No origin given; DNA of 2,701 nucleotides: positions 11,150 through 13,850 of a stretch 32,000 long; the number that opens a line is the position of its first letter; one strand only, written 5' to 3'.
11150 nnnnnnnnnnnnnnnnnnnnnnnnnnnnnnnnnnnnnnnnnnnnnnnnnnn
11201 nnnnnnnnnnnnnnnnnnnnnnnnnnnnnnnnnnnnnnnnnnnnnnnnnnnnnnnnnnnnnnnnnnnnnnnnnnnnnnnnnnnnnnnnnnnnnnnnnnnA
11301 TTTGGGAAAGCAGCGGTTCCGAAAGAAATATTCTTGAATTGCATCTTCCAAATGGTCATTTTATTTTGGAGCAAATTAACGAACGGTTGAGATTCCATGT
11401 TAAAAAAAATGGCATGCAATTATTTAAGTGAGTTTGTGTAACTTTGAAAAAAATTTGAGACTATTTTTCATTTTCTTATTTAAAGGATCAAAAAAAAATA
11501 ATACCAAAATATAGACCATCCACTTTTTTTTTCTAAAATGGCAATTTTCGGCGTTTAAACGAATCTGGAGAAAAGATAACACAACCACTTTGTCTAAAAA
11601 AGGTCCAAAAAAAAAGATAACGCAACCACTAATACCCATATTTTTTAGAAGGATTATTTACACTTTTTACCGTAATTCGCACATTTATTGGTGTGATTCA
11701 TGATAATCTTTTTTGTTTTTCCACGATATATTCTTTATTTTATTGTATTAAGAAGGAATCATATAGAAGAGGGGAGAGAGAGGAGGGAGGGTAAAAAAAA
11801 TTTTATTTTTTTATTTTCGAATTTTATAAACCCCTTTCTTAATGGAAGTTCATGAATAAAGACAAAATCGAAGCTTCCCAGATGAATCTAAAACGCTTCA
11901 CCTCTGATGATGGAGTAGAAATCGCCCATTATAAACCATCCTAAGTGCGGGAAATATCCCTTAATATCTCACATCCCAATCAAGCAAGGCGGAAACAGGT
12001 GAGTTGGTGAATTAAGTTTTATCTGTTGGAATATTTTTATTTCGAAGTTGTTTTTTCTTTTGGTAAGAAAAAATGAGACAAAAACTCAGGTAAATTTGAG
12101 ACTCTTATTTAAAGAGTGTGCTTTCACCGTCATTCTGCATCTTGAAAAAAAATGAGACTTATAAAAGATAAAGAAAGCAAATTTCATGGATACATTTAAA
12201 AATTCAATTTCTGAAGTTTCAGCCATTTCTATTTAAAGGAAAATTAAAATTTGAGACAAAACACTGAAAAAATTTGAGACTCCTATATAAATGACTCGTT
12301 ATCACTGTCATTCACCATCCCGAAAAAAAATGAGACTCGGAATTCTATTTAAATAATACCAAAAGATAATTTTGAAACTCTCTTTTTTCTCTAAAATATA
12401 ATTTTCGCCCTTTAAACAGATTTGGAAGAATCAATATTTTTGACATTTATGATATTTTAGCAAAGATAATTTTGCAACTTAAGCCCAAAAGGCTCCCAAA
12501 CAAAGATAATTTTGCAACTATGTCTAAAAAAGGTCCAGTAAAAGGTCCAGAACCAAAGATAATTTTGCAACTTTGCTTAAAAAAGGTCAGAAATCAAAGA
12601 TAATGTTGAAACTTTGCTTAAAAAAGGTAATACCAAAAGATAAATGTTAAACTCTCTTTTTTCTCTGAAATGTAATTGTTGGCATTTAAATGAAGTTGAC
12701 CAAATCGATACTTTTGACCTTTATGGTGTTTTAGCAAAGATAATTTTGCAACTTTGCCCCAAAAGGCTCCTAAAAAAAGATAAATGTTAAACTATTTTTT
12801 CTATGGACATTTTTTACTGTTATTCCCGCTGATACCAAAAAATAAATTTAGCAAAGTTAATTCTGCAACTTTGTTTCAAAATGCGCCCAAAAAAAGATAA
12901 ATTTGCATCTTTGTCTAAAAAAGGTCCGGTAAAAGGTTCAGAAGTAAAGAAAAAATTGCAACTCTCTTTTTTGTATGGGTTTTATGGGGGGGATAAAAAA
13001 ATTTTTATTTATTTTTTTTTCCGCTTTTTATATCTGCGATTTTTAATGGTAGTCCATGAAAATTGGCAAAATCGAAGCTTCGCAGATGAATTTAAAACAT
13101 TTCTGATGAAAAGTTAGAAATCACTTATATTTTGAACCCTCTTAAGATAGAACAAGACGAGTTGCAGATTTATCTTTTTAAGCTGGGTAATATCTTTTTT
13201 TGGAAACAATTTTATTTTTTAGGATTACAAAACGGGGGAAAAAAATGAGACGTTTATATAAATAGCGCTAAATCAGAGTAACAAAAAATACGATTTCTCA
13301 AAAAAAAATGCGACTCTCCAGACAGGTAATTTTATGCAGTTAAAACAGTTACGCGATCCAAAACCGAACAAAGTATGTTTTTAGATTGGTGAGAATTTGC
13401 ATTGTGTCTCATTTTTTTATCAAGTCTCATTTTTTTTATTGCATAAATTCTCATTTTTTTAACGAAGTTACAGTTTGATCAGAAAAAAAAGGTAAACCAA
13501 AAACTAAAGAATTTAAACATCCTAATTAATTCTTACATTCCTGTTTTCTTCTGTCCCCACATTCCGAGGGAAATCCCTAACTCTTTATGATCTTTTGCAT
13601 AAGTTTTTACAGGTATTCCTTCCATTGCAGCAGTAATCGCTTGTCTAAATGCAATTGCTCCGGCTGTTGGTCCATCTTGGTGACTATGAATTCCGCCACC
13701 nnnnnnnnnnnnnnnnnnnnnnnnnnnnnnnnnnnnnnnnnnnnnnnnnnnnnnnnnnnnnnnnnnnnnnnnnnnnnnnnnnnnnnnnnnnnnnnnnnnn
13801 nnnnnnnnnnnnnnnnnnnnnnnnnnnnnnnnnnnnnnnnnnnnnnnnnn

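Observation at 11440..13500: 2.1 kb gene-free region built from nested repeat families: candidate replication origin/iteron field or a battery of small transcription units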

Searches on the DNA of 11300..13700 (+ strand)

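Call 46: search_rna_families(source=window, start=11300, end=13700, threshold=evalue, max_evalue=10)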
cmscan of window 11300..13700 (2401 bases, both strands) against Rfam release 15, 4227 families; matches with E-value up to 10: 3.
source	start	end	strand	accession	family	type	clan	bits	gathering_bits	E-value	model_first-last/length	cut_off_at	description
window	12587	12612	-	RF01355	CRISPR-DR26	Gene; CRISPR;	-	23.3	39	0.59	1-25/25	no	CRISPR RNA direct repeat element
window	12956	13035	+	RF00238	ctRNA_pND324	Gene; antisense;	-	22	45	4.2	1-86/86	no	ctRNA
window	11794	11854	-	RF02083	OrzO-P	Gene; antitoxin;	-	18.8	60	7.9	1-76/76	no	OrzO-P RNA antitoxin family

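Call 85: search_dna_similar(query=window:11437-13472:+, collection=plasmids, mode=distant, max_rows=10)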
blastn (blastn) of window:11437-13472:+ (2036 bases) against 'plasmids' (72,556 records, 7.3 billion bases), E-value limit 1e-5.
No match.
